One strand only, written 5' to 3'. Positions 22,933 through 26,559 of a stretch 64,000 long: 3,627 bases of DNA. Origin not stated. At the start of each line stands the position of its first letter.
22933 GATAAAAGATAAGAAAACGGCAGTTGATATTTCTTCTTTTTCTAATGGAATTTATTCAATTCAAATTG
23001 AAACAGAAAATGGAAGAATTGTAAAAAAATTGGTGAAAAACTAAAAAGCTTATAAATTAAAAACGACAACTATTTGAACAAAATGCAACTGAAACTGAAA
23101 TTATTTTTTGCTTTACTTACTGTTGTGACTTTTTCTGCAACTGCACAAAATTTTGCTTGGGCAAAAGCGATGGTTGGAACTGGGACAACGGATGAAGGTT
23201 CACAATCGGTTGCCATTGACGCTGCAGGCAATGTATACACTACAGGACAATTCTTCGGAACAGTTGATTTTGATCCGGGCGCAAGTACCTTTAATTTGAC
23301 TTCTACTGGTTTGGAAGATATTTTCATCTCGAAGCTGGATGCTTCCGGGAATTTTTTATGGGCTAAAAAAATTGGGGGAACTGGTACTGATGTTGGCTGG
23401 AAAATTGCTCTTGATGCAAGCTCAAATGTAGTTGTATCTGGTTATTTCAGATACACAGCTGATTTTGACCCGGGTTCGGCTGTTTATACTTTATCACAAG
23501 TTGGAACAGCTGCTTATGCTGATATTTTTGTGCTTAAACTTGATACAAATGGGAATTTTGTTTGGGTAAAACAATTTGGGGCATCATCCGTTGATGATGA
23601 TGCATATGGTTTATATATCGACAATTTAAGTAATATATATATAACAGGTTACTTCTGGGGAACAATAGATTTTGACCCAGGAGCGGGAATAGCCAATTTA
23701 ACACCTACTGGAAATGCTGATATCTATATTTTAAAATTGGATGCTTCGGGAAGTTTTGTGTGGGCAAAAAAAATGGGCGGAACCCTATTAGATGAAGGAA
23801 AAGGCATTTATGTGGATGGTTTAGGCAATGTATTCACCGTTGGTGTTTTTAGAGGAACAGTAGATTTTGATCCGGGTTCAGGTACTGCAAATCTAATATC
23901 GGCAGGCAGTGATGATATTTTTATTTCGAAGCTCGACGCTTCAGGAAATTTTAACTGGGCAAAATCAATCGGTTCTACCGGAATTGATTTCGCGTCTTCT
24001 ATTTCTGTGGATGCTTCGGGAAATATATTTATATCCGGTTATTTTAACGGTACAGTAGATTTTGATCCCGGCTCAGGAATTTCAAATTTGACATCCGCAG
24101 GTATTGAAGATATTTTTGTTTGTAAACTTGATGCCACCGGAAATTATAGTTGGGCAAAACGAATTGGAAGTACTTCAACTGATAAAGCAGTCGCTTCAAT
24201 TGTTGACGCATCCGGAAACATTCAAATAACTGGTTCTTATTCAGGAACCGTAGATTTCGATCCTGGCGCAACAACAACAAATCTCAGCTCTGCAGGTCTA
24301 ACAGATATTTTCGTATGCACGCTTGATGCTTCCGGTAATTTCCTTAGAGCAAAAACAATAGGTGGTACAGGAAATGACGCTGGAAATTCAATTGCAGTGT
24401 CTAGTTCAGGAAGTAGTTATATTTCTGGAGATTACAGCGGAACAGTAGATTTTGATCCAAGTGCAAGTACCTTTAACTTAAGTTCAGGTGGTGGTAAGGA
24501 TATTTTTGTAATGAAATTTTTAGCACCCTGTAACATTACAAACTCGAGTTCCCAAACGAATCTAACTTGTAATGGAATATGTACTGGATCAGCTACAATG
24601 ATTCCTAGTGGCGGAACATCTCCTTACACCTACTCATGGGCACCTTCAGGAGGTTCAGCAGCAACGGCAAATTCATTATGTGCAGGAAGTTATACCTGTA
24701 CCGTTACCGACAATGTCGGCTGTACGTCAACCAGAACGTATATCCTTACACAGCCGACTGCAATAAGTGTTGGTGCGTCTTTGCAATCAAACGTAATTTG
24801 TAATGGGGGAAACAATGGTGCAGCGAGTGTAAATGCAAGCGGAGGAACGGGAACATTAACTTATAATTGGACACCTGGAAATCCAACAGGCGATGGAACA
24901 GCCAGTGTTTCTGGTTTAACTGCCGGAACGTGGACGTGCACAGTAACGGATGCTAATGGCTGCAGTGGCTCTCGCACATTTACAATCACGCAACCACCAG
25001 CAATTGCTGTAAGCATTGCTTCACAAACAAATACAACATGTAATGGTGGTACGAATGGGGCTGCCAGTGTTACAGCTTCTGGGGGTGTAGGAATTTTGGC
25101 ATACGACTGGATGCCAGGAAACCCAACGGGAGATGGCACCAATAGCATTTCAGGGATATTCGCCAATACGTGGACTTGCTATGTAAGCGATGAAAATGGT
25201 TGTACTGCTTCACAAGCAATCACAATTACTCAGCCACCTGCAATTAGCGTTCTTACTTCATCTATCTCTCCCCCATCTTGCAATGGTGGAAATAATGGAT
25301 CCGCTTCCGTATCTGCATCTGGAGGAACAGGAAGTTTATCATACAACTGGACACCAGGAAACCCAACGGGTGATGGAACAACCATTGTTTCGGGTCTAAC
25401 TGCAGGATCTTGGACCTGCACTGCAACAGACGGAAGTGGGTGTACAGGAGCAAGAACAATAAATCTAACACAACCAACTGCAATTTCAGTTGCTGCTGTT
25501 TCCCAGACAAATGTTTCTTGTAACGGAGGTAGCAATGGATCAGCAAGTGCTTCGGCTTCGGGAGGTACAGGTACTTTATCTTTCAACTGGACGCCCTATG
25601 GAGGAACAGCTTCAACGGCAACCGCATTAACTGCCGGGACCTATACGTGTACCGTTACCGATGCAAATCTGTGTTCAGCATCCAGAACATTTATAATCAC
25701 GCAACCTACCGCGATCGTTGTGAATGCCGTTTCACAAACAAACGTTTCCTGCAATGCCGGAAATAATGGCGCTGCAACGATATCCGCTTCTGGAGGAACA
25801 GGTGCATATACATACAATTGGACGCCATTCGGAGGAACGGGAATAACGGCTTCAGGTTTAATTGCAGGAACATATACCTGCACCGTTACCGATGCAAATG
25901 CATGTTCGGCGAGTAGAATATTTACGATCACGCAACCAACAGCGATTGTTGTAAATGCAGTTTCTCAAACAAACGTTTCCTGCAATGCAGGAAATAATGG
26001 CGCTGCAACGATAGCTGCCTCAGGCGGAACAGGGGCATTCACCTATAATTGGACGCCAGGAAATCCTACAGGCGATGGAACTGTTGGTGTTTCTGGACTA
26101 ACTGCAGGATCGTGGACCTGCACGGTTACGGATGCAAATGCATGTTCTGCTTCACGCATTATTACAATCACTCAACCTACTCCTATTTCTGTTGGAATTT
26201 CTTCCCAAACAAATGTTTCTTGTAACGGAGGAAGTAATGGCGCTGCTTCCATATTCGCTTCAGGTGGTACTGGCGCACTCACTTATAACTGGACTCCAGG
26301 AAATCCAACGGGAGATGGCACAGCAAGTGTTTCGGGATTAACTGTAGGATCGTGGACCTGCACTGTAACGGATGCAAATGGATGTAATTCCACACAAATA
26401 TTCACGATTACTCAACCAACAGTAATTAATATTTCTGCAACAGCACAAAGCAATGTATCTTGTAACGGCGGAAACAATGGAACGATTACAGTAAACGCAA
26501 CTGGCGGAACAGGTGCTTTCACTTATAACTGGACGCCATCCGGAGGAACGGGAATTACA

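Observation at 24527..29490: Near-identical ~240-bp tandem coding repeats with ~1.4-kb higher-order periodicity inside the 2443-aa gene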

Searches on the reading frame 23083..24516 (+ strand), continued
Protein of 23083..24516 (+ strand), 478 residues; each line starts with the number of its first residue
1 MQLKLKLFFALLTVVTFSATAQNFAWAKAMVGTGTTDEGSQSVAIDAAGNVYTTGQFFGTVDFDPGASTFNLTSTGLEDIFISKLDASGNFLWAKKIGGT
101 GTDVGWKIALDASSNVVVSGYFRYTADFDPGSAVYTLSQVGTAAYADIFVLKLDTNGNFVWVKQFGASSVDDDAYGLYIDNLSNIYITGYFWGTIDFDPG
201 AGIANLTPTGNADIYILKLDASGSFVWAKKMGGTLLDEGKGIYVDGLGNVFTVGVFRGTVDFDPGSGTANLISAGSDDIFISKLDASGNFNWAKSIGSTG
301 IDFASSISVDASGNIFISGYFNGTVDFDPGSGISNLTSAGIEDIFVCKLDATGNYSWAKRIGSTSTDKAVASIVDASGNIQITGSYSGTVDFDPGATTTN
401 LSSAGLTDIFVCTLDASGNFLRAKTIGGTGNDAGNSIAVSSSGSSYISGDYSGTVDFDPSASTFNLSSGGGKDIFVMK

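Call 67: fold_search(model_id=the predicted structure, library=pdb)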
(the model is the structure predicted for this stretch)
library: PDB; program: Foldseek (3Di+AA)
matches with E <= 10: 660; with E <= 0.001: 62
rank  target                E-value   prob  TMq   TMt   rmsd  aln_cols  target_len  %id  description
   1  7ron                  1.4e-21  1.00  0.71  0.52   4.8       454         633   25  Crystal structure of the Friedel-Crafts alkylating enzyme CylK from Cylindospermum licheniforme (released 2022-03-23)
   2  7fh7                  1.9e-21  1.00  0.73  0.52   5.8       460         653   25  Friedel-Crafts alkylation enzyme CylK mutant Y37F (released 2022-02-16)
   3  7fh6                  2.7e-21  1.00  0.74  0.53   4.1       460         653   25  Friedel-Crafts alkylation enzyme CylK (released 2022-02-16)
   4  7fh8                  2.9e-21  1.00  0.73  0.52   5.7       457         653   26  Friedel-Crafts alkylation enzyme CylK mutant H391A (released 2022-02-16)
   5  7roo                  2.2e-20  1.00  0.70  0.51   5.3       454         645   25  Crystal structure of Friedel-Crafts alkylating enzyme CylK from Cylindospermum licheniforme with bromide (released 2022-03-23)
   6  8bmy_A                2.0e-06  1.00  0.43  0.56   9.7       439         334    8  Bacteroides thetaiotaomicron surface lipoprotein bound to cyanocobalamin (released 2023-08-16)
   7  4mh1_A                2.7e-06  1.00  0.43  0.39  12.0       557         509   13  Crystal structure and functional studies of quinoprotein L-sorbose dehydrogenase from Ketogulonicigenium vulgare Y25 (released 2014-07-23)
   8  8bmz_B                7.6e-06  1.00  0.42  0.55   9.9       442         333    8  Bacteroides thetaiotaomicron surface lipoprotein BT1954 bound to adenosylcobalamin (released 2023-08-16)
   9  8okv_D                9.6e-06  1.00  0.41  0.56  10.3       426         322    8  lipoprotein BT2095 from Bacteroides thetaiotamicron bound to cyanocobalamin CnCbl (released 2023-09-20)
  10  3dsm                  1.8e-05  1.00  0.42  0.57   7.6       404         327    9  Crystal structure of the surface layer protein BACUNI_02894 from Bacteroides uniformis, Northeast Structural Genomics Co (released 2008-09-09)
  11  8bai_A                2.0e-05  1.00  0.43  0.59   6.1       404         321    8  The surface-exposed lipo-protein of BtuG2 in complex with cyanocobalamin. (released 2023-10-25)
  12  4h5j_A                2.1e-05  1.00  0.51  0.65   6.8       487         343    9  Crystal Structure of the Guanine Nucleotide Exchange Factor Sec12 (P64 form) (released 2012-11-07)
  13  7b96_A                2.1e-05  1.00  0.37  0.56   8.4       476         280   11  NHL domain of human TRIM2 (released 2022-01-12)
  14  8bai_B                2.4e-05  1.00  0.43  0.59   7.4       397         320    8  The surface-exposed lipo-protein of BtuG2 in complex with cyanocobalamin. (released 2023-10-25)
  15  8okv_A                2.8e-05  1.00  0.42  0.57  10.2       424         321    8  lipoprotein BT2095 from Bacteroides thetaiotamicron bound to cyanocobalamin CnCbl (released 2023-09-20)
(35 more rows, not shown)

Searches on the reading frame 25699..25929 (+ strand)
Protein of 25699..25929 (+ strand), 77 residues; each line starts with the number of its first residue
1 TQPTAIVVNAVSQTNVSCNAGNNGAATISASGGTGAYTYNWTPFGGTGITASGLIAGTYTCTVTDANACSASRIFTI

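Call 36: search_protein_families(library=pfam, proteins=[window:25699-25929:+], max_evalue=1)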
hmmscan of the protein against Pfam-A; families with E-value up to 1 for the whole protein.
window:25699-25929:+ (77 aa): 4 families
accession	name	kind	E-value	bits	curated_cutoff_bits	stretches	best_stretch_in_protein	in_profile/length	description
PF13573.12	SprB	-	3.8e-11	42.9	28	1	11-43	2-34/37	SprB repeat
PF09134.16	Invasin_D3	-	0.098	13.6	33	1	2-68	10-73/98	Invasin, domain 3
PF17957.7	Big_7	-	0.4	11.8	24.1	1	14-63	33-70/70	Bacterial Ig domain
PF13895.12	Ig_2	-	0.56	10.9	27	0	51-73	51-73/79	Immunoglobulin domain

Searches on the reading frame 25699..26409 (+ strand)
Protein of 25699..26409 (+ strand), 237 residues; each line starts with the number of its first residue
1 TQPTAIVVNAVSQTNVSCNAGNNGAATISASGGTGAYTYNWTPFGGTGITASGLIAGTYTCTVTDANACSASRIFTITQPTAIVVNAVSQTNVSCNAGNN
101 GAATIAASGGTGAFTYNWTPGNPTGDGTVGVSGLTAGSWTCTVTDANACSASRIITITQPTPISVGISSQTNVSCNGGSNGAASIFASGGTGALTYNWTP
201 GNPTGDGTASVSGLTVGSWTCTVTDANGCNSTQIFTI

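Call 35: search_solved_structures(query=window:25699-26409:+, max_evalue=1)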
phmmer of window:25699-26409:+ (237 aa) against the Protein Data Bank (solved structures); distinct sequences matched with E-value up to 1: 7.
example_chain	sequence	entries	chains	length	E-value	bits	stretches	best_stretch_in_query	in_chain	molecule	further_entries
6u7n_A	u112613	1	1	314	0.00056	22.6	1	56-172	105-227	Neurotrimin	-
6dlf_A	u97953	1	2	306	0.00061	22.5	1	56-172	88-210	Neurotrimin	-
5lxk_A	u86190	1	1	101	0.0056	19.3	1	23-150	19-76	Decoration protein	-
8zvi_a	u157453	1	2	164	0.011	18.4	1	21-147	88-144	Decoration protein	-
2r1d_A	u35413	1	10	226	0.34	13.5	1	171-203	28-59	Neurexin-1-beta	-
3biw_E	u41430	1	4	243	0.35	13.5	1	170-203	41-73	Neurexin-1-beta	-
5uv6_A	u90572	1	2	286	0.69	12.5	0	57-118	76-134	Opioid-binding protein/cell adhesion molecule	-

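Call 44: predict_structure(alignment_id=A1)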
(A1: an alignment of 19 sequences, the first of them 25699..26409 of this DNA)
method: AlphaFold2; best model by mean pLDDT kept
length: 237 residues; sequences in the alignment: 19
mean_pLDDT: 90.6   pTM: 0.70
mean pLDDT of the five models: 90.6, 89.9, 89.0, 88.1, 85.9
residues with pLDDT >= 90: 180; 70-90: 44; 50-70: 13; < 50: 0
segments of 3 or more residues with pLDDT < 50: none
pLDDT, mean of each block of 10 residues (from residue 1): 88 94 95 94 92 96 95 96 94 91 94 91 72 91 94 94 93 85 92 89 70 89 92 92
secondary structure, 60 per line:
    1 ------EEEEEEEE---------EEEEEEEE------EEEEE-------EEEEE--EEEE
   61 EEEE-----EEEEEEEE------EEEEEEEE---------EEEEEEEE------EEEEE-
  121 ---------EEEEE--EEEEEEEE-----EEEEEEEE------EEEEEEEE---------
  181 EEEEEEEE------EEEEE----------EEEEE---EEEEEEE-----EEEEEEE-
elements in order: E7-14 E24-31 E38-42 E50-54 E57-64 E70-77 E84-91 E101-108 E115-119 E130-134 E137-144 E150-157 E164-171 E181-188 E195-199 E210-214 E218-224 E230-236

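Call 47: fold_search(model_id=the predicted structure, library=pdb)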
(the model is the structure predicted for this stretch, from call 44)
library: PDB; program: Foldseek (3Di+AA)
matches with E <= 10: 998; with E <= 0.001: 92
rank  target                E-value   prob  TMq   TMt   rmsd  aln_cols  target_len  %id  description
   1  6dld_D                1.2e-07  1.00  0.34  0.32  12.5       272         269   13  Crystal structure of IgLON5/NEGR1 heterodimer (released 2019-04-10)
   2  6u6t_A                6.1e-07  1.00  0.35  0.32  11.5       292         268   13  Neuronal growth regulator 1 (NEGR1) (released 2020-08-12)
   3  6u6t_B                6.7e-07  1.00  0.38  0.35   9.9       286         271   14  Neuronal growth regulator 1 (NEGR1) (released 2020-08-12)
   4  9flw_A                7.8e-07  1.00  0.49  0.28   6.8       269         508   22  CryoEM structure of the fragment-6 (3571-4078) in the grappling hook protein A (GhpA) in the bacterium Aureispira sp.  (released 2024-10-16)
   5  7tzg_C                1.1e-06  1.00  0.24  0.18  17.3       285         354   15  Structure of human LAG3 in complex with antibody single-chain variable fragment (released 2022-05-11)
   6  1qz1                  1.4e-06  1.00  0.37  0.33  11.1       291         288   14  Crystal Structure of the Ig 1-2-3 fragment of NCAM (released 2003-11-04)
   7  5uv6_B                1.5e-06  1.00  0.36  0.33   8.5       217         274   19  Crystal structure of human Opioid Binding Protein/Cell Adhesion Molecule Like (OPCML) (released 2018-03-21)
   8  5k6w_A                1.6e-06  1.00  0.36  0.23  10.1       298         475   12  Sidekick-1 immunoglobulin domains 1-5 (released 2016-09-28)
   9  5xeq_B                1.6e-06  1.00  0.30  0.26  19.3       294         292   16  Crystal Structure of human MDGA1 and human neuroligin-2 complex (released 2017-07-12)
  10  9rcu_A                1.9e-06  1.00  0.38  0.34   9.8       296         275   16  Cardioderma bat coronavirus 2B receptor binding domain in complex with human CEACAM6 (released 2026-04-08)
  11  6eg0_B                2.0e-06  1.00  0.34  0.29  10.3       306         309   13  Crystal structure of Dpr4 Ig1-Ig2 in complex with DIP-Eta Ig1-Ig3 (released 2018-11-28)
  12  5oj6_B                2.2e-06  1.00  0.35  0.16  14.8       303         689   16  Crystal structure of the chicken MDGA1 ectodomain in complex with the human neuroligin 1 (NL1(-A-B)) cholinesterase do (released 2017-08-23)
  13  2wim_A                2.3e-06  1.00  0.40  0.36   9.7       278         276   15  Crystal structure of NCAM2 IG1-3 (released 2010-08-25)
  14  5uv6_A                2.3e-06  1.00  0.36  0.32   8.8       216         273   19  Crystal structure of human Opioid Binding Protein/Cell Adhesion Molecule Like (OPCML) (released 2018-03-21)
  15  4u7m                  2.7e-06  1.00  0.34  0.30  10.3       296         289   13  LRIG1 extracellular domain: Structure and Function Analysis (released 2015-04-08)
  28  9flx_A                1.7e-05  1.00  0.49  0.37   7.0       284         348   20  CryoEM structure of the fragment-4 (4074-4421) in the grappling hook protein A (GhpA) in the bacterium Aureispira sp.  (released 2024-10-16)
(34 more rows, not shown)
